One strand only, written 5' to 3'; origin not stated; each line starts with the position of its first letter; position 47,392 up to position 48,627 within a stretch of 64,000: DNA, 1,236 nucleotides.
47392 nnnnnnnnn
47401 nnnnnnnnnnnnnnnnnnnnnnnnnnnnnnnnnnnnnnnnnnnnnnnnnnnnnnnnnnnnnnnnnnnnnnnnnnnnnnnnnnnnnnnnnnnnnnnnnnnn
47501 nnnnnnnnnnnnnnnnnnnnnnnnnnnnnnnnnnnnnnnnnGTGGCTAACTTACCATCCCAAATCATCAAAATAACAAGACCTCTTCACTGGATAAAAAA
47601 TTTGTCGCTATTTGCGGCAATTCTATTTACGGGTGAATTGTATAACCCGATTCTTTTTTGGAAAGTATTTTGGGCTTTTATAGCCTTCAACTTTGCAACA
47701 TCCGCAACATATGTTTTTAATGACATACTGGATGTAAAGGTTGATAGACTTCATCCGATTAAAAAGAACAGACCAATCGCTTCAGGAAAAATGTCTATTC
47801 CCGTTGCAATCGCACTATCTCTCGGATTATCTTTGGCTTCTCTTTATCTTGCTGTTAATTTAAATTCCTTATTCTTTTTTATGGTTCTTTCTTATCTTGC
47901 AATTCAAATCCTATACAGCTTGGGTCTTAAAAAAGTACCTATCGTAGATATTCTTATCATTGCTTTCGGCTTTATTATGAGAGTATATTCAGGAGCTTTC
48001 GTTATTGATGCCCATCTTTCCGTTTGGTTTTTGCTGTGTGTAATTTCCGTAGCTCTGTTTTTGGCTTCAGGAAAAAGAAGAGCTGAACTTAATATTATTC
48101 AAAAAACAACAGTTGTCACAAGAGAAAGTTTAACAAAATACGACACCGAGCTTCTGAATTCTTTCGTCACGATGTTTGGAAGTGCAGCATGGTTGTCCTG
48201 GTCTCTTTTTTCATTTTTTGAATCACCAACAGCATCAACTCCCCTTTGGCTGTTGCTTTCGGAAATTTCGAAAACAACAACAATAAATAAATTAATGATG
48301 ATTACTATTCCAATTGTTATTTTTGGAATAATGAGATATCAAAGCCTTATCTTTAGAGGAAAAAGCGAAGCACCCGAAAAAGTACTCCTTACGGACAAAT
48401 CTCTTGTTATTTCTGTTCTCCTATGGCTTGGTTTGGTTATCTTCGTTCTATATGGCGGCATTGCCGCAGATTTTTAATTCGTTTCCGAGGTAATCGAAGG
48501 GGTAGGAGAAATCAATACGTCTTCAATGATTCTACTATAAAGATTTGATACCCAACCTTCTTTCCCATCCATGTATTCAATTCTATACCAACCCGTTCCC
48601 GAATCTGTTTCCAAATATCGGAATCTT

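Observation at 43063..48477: Polyprenyl-phosphate sugar cluster: processive GT2 + GT-C + WecA-like GT4 overlapping a decaprenyl-phosphate phosphoribosyltransferase-like UbiA enzyme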

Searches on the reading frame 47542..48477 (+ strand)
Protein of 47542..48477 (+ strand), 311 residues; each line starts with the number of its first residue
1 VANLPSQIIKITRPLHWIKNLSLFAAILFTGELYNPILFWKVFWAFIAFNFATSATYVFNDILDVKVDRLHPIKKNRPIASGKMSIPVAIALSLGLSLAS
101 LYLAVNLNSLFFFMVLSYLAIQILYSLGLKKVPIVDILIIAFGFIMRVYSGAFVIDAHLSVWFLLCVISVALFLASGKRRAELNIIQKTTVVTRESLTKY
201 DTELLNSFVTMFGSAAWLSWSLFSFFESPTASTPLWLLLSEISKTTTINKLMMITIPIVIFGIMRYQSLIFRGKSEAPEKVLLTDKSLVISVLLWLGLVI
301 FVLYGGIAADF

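Call 4: search_protein_families(library=pfam, proteins=[window:47542-48477:+], max_evalue=0.01)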
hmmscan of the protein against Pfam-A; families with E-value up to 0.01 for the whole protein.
window:47542-48477:+ (311 aa): 1 family
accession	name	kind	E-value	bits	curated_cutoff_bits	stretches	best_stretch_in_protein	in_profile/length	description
PF01040.23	UbiA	-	2.5e-24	86.4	34.2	1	33-173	15-153/250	UbiA prenyltransferase family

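Call 5: search_protein_families(library=ncbifam, proteins=[window:47542-48477:+], max_evalue=0.01)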
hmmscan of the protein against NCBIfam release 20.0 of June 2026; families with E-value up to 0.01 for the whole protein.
window:47542-48477:+ (311 aa): 21 families
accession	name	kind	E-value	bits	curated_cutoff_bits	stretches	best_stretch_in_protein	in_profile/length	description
NF008978.0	PRK12324.1-4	equivalog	2.5e-63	214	207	1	3-304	30-320/322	decaprenyl-phosphate phosphoribosyltransferase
NF008977.0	PRK12324.1-2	equivalog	5.4e-59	200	234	1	7-306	4-290/297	decaprenyl-phosphate phosphoribosyltransferase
NF008976.0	PRK12324.1-1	equivalog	1.7e-48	165.6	474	1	2-299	15-299/306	decaprenyl-phosphate phosphoribosyltransferase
NF006088.0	PRK08238.1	equivalog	4.6e-46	157.5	351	1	6-222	193-411/482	UbiA family prenyltransferase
NF009523.0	PRK12884.1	equivalog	5.5e-18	65.1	269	1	8-170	7-165/279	prenyltransferase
NF009521.0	PRK12882.1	equivalog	5.6e-10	38.9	296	1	28-169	30-167/280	geranylgeranylglycerol-phosphate geranylgeranyltransferase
TIGR01474.1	ubiA_proteo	equivalog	2e-09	37.4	275.45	1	38-163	38-165/282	4-hydroxybenzoate octaprenyltransferase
TIGR01473.1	cyoE_ctaB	equivalog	3.5e-09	36.8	210.3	1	12-155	7-152/281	heme o synthase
TIGR01475.1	ubiA_other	subfamily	6.4e-09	35.7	180.8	1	23-303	21-281/282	UbiA-like polyprenyltransferase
NF005742.0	PRK07566.1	equivalog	9.3e-08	31.5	313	1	5-164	28-192/315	chlorophyll synthase ChlG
NF009522.0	PRK12883.1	equivalog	3.2e-07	30.2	353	1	43-168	40-164/279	geranylgeranylglycerol-phosphate geranylgeranyltransferase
NF035940.1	prenyl_rel_EboC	equivalog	3e-06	26.8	250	1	39-170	38-167/292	UbiA-like protein EboC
NF009524.0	PRK12886.1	equivalog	7.7e-06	25.5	387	1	41-174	43-175/291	prenyltransferase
NF003349.0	PRK04375.1-2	equivalog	1.7e-05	24.1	246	1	38-140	57-161/318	heme o synthase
NF009514.0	PRK12873.1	equivalog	0.00019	20.9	246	1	53-124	60-133/297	4-hydroxybenzoate polyprenyltransferase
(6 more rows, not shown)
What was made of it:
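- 47542..48477 (+): Polyprenyl-phosphate 5-phosphoribosyltransferase (PPPRS; UbiA superfamily, Rv3806c-like). 311 aa, GTG start with AGGAGG RBS, overlaps the upstream gene by 34 nt. The next three best models are also PPPRS-type; other UbiA families score 65 bits or less (call 5).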

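Call 13: search_solved_structures(query=window:47542-48477:+, max_evalue=0.01, show_alignments=2)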
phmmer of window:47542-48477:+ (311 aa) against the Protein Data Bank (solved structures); distinct sequences matched with E-value up to 0.01: 3.
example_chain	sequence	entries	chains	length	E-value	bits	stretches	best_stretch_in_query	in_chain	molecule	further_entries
8j8j_D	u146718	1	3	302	1.5e-37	132.9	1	2-299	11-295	Decaprenyl-phosphate phosphoribosyltransferase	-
8j8k_A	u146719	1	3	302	2.3e-28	102.8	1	2-299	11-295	Decaprenyl-phosphate phosphoribosyltransferase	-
4od4_A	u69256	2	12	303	0.007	19.2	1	54-137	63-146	4-hydroxybenzoate octaprenyltransferase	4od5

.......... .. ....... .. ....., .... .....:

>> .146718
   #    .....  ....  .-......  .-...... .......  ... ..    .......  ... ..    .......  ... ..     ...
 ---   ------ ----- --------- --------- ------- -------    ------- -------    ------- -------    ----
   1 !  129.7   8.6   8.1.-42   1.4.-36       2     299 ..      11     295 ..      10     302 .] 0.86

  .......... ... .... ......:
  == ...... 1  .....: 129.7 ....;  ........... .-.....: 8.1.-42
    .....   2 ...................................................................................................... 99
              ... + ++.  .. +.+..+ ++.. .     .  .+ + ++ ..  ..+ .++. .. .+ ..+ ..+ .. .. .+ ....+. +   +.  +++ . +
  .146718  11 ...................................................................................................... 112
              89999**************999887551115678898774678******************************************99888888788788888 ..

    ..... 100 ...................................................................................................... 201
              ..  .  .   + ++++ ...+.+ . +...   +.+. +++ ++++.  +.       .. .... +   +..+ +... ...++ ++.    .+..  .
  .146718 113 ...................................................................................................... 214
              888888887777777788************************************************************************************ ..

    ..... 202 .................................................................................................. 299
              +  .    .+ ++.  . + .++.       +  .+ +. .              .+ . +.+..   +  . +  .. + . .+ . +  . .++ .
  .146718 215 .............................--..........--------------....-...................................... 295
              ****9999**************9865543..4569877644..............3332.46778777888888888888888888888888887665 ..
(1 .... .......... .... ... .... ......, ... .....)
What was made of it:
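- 47542..48477 (+): PDB 8j8j (Rv3806c) matches at E = 1.5e-37 over the full length, while the next UbiA structure is at E = 0.007 (call 13).
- On Polyprenyl-phosphate 5-phosphoribosyltransferase (DPPR synthase / PPPRS, Rv3806c family): The next UbiA structure (4od4) is at E = 0.007 (call 13).
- The solved 4-hydroxybenzoate octaprenyltransferase matches only at E = 0.007 (call 13).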

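Call 17: find_homologous_proteins(query=window:47542-48477:+, max_evalue=1e-10)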
Query window:47542-48477:+ (311 aa): 4291 proteins with E <= 1e-10 among 8000 candidates; the best 120 are listed.
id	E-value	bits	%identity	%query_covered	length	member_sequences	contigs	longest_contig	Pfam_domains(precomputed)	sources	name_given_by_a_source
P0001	9.3e-192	654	100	100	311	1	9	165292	PF01040.24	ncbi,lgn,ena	-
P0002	8.2e-191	651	100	100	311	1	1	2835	PF01040.24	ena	-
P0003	5.2e-190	648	100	100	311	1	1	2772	PF01040.24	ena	-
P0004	1.0e-189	647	99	100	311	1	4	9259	PF01040.24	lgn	-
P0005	2.5e-189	646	98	100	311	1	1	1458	PF01040.24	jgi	-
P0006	2.2e-165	567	84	100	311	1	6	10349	PF01040.24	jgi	jgi:decaprenyl-phosphate phosphoribosyltransferase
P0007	4.6e-157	540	77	99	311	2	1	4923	PF01040.24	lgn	-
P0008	8.0e-152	523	75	99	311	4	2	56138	PF01040.24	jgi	jgi:4-hydroxybenzoate polyprenyltransferase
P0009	2.1e-151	522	77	94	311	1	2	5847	PF01040.24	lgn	-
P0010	1.4e-149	516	73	99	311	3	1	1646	PF01040.24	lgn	-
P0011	2.5e-149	515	74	99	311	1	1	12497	PF01040.24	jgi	jgi:decaprenyl-phosphate phosphoribosyltransferase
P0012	2.0e-148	512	75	99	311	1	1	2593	PF01040.24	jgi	jgi:decaprenyl-phosphate phosphoribosyltransferase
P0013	7.3e-148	510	75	99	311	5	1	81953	PF01040.24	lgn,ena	-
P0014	2.2e-147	508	73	99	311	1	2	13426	PF01040.24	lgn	-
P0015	1.6e-146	506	74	99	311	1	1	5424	PF01040.24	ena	-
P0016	2.4e-146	505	74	99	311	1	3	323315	PF01040.24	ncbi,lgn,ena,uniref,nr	ncbi:hypothetical protein A2V61_03865 [Candidatus Woesebacteria bacterium RBG_19FT_COMBO_47_8]|unire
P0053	3.8e-138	478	69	99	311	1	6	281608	PF01040.24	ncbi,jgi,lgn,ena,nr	ncbi:UbiA prenyltransferase family protein [Patescibacteria group bacterium]|nr:UbiA prenyltransfera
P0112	7.9e-133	461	65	99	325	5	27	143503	PF01040.24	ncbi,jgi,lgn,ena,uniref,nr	ncbi:hypothetical protein A2210_02670 [Candidatus Woesebacteria bacterium RIFOXYA1_FULL_40_18]|unire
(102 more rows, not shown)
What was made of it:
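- Several JGI records name its homologues '4-hydroxybenzoate polyprenyltransferase' (call 17).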

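Call 19: find_encoding_contigs(protein=P0016, flank=10000, max_places=1)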
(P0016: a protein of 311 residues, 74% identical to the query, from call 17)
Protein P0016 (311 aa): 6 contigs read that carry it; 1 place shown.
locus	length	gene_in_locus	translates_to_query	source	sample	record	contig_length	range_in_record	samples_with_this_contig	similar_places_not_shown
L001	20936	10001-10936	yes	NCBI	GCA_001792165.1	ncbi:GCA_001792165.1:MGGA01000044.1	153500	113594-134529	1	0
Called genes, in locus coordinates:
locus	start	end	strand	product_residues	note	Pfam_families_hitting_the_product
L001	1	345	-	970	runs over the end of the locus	PF00580:UvrD-helicase, PF01443:Viral_helicase1 (faint), PF13245:AAA_19, PF13604:AAA_30 (faint), PF13361:UvrD_C, PF13538:UvrD_C_2 (faint), PF12705:PDDEXK_1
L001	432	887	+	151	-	PF00571:CBS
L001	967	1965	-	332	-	PF02646:RmuC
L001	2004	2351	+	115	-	-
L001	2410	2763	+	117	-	PF01371:Trp_repressor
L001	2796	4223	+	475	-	PF00133:tRNA-synt_1, PF09334:tRNA-synt_1g, PF00133:tRNA-synt_1, PF01406:tRNA-synt_1e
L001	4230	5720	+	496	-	PF13632:Glyco_trans_2_3 (weak)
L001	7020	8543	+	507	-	-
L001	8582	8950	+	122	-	-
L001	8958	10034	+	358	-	PF00953:Glycos_transf_4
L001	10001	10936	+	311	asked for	PF01040:UbiA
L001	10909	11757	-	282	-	PF08308:PEGA (weak), PF08239:SH3_3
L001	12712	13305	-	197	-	PF00730:HhH-GPD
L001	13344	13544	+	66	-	-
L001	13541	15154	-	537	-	PF00118:Cpn60_TCP1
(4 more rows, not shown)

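Call 20: find_encoding_contigs(protein=P0112, flank=10000, max_places=1)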
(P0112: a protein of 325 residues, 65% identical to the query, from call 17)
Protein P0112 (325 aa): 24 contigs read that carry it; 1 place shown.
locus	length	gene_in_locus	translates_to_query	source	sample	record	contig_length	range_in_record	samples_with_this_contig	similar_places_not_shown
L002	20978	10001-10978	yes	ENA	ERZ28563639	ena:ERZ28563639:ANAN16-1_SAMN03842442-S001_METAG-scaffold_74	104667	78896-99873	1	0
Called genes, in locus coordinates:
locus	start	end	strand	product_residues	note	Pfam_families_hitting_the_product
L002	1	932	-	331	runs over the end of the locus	PF02646:RmuC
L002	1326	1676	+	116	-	PF01371:Trp_repressor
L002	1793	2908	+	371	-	PF13936:HTH_38 (faint), PF14528:LAGLIDADG_3 (faint)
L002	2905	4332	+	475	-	PF00133:tRNA-synt_1, PF09334:tRNA-synt_1g, PF00133:tRNA-synt_1, PF01406:tRNA-synt_1e (weak)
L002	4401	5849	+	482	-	PF13632:Glyco_trans_2_3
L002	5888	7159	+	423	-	PF13231:PMT_2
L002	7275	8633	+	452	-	PF27757:Competence-induced_Ccs4_N (weak)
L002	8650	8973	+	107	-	-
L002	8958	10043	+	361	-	PF00953:Glycos_transf_4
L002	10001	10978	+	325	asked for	PF01040:UbiA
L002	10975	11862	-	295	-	PF08308:PEGA, PF08239:SH3_3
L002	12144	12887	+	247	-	PF00961:LAGLIDADG_1 (faint), PF14528:LAGLIDADG_3 (weak)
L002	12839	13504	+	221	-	PF09335:VTT_dom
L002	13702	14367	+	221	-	PF01551:Peptidase_M23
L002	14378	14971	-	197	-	PF00730:HhH-GPD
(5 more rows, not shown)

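Call 21: find_encoding_contigs(protein=P0053, flank=10000, max_places=1)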
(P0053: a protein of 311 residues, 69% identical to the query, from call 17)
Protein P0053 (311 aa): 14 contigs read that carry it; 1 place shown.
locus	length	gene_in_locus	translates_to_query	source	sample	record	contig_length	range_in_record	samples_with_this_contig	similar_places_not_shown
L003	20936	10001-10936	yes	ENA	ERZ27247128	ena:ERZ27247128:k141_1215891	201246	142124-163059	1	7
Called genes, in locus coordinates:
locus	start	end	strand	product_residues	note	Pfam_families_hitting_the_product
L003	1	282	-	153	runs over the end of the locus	PF07963:N_methyl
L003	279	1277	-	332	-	PF02646:RmuC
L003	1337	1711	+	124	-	-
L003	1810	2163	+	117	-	PF01371:Trp_repressor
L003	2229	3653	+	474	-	PF00133:tRNA-synt_1, PF09334:tRNA-synt_1g, PF00133:tRNA-synt_1, PF01406:tRNA-synt_1e (weak)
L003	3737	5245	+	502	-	-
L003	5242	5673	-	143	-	-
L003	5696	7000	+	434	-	PF14897:EpsG (weak), PF13231:PMT_2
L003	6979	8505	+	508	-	-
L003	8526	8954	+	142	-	-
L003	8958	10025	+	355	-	PF00953:Glycos_transf_4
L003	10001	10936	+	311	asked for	PF01040:UbiA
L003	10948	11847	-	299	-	PF08308:PEGA, PF08239:SH3_3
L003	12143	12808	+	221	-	PF14528:LAGLIDADG_3 (faint)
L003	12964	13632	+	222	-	PF01551:Peptidase_M23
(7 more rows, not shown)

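Call 48: search_protein_representatives(protein=window:47542-48477:+)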
Query: 311 residues. Proteins with E-value up to 0.001 (for the whole library): 12538; up to 1e-10: 8526; up to 1e-30: 1608. The best 150 are listed.
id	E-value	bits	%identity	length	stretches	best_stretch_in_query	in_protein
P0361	1.5e-131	454.7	71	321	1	9-308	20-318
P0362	7.6e-77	275.1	65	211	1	99-306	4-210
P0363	8.9e-76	271.6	55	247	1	8-227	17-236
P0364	4.5e-72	259.5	47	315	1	8-304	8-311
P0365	3.9e-68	246.6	44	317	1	8-304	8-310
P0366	2.1e-66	240.9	43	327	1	4-307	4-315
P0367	1.9e-65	237.7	45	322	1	8-304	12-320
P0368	7.7e-64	232.4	42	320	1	8-305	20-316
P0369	6.4e-63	229.4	44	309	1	7-304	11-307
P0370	2.6e-62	227.4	43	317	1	3-304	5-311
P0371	2.0e-61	224.5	43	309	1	9-304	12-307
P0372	1.1e-60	222.1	45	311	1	9-305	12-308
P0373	5.6e-60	219.8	44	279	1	33-303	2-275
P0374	8.7e-59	215.8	40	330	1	8-305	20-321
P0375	1.3e-58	215.3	62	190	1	7-181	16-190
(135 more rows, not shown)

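Call 53: find_related_loci(query=A4, collection=genome_contigs, flank=10000)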
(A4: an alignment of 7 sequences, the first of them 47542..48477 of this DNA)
Query A4 (311 aa) in genome_contigs; peptide patterns used: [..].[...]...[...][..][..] (x = any residue, [..] = any of these).
508 stretches matched a pattern; 421 encode a relative of the query (tblastn E <= 1e-3); the best 80 are kept; 80 distinct loci.
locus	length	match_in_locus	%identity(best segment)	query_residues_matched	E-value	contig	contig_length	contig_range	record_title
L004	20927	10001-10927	74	1-309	3e-152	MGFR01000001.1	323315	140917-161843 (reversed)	MAG: Candidatus Woesebacteria bacterium RBG_13_46_13 RBG_13_scaffold_102, whole genome shotgun sequence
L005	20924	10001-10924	69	1-308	5e-143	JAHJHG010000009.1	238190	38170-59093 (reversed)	MAG: Patescibacteria group bacterium isolate Modern_marine_planktonic.mb.16 Modern_marine_plan.mb.16_k141_790344, whole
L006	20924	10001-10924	70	1-308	7e-143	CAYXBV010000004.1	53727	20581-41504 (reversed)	MAG TPA_asm: uncultured Gammaproteobacteria bacterium isolate SRP191223_co1_10 genome assembly, contig: NODE_373_length_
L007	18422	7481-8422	70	1-308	1e-141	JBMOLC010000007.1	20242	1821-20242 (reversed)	MAG: Patescibacteria group bacterium isolate Betzabe_MAG014 MAG014_7, whole genome shotgun sequence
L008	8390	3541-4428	71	13-308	5e-140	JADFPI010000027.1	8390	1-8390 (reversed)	MAG: Patescibacteria group bacterium isolate B72T1L10 B72T1L10_NODE14626, whole genome shotgun sequence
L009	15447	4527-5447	69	1-307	3e-139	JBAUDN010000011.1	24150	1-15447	MAG: Microgenomates group bacterium isolate MFD13099_ilm_asm_bin3 k127_81606, whole genome shotgun sequence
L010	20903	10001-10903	68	8-308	3e-136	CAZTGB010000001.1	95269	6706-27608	MAG TPA_asm: uncultured Gammaproteobacteria bacterium isolate SRP090828_co3_120 genome assembly, contig: NODE_11_length_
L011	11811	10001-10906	68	10-311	4e-135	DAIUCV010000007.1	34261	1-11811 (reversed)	MAG TPA_asm: Patescibacteria group bacterium isolate CTOTU14580 NODE_61_length_34261_cov_9.875110, whole genome shotgun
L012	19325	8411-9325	64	1-307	2e-134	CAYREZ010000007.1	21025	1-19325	MAG TPA_asm: uncultured Gammaproteobacteria bacterium isolate SRP050083_co1_461 genome assembly, contig: NODE_978_length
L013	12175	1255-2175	64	1-308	2e-133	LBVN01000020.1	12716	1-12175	MAG: Candidatus Woesebacteria bacterium GW2011_GWB1_38_8b UT10_C0020, whole genome shotgun sequence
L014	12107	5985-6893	67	9-311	3e-133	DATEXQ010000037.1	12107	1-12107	MAG TPA_asm: Patescibacteria group bacterium isolate SMAG_U8423 k141_222281, whole genome shotgun sequence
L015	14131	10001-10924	65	1-308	3e-132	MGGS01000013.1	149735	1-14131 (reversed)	MAG: Candidatus Woesebacteria bacterium RIFCSPHIGHO2_02_FULL_42_20 rifcsphigho2_02_scaffold_352, whole genome shotgun se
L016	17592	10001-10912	66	6-310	7e-132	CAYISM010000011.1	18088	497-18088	MAG TPA_asm: uncultured Gammaproteobacteria bacterium isolate ERP119705_co3_788 genome assembly, contig: NODE_3584_lengt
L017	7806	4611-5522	67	1-304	6e-131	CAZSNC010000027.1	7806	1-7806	MAG TPA_asm: uncultured Gammaproteobacteria bacterium isolate SRP278252_co1_260 genome assembly, contig: NODE_17550_leng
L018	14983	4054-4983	62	3-308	7e-131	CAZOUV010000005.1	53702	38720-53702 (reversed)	MAG TPA_asm: uncultured Gammaproteobacteria bacterium isolate SRP319275_co4_254 genome assembly, contig: NODE_336_length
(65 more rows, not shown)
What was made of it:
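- Tried and rejected: A 7-sequence alignment (A4) worked (call 53).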

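Call 74: find_related_loci(query=A5, collection=metagenome_contigs, flank=8000)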
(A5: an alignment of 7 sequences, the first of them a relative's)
Query A5 (300 aa) in metagenome_contigs; peptide patterns used: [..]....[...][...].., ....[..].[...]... (x = any residue, [..] = any of these).
600 stretches matched a pattern (row limit reached: there are more); 576 encode a relative of the query (tblastn E <= 1e-3); the best 80 are kept; 80 distinct loci.
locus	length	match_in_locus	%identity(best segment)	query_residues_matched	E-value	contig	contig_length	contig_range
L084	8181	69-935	64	1-285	1e-119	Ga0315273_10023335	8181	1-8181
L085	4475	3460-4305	57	4-286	8e-106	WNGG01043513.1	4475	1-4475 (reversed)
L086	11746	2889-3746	55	1-287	6e-96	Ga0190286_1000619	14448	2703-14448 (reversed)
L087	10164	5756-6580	53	5-279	7e-96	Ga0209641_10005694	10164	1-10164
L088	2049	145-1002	50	1-287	2e-98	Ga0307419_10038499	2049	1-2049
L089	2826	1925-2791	51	3-286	2e-95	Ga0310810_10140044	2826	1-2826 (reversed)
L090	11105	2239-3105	53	3-286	6e-93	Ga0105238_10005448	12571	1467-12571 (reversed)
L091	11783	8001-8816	53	4-275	2e-91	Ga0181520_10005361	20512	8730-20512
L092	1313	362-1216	52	2-286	1e-98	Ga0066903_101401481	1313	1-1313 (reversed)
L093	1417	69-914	52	5-286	6e-98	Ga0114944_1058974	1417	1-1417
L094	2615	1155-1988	48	1-280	5e-94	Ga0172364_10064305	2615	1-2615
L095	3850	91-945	49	1-286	6e-92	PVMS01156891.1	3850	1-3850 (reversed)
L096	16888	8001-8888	53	8-292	7e-91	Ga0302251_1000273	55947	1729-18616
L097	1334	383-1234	53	8-286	2e-97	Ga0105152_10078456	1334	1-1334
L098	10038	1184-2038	53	8-287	7e-90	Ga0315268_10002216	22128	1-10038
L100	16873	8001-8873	49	8-297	2e-89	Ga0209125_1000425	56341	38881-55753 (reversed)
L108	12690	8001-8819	49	9-286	2e-87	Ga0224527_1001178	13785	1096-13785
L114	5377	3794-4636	45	1-286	2e-86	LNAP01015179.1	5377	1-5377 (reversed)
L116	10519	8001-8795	51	7-271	6e-86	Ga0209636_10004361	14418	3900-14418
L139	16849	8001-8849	48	4-286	2e-83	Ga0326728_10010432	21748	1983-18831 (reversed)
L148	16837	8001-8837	49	8-287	4e-82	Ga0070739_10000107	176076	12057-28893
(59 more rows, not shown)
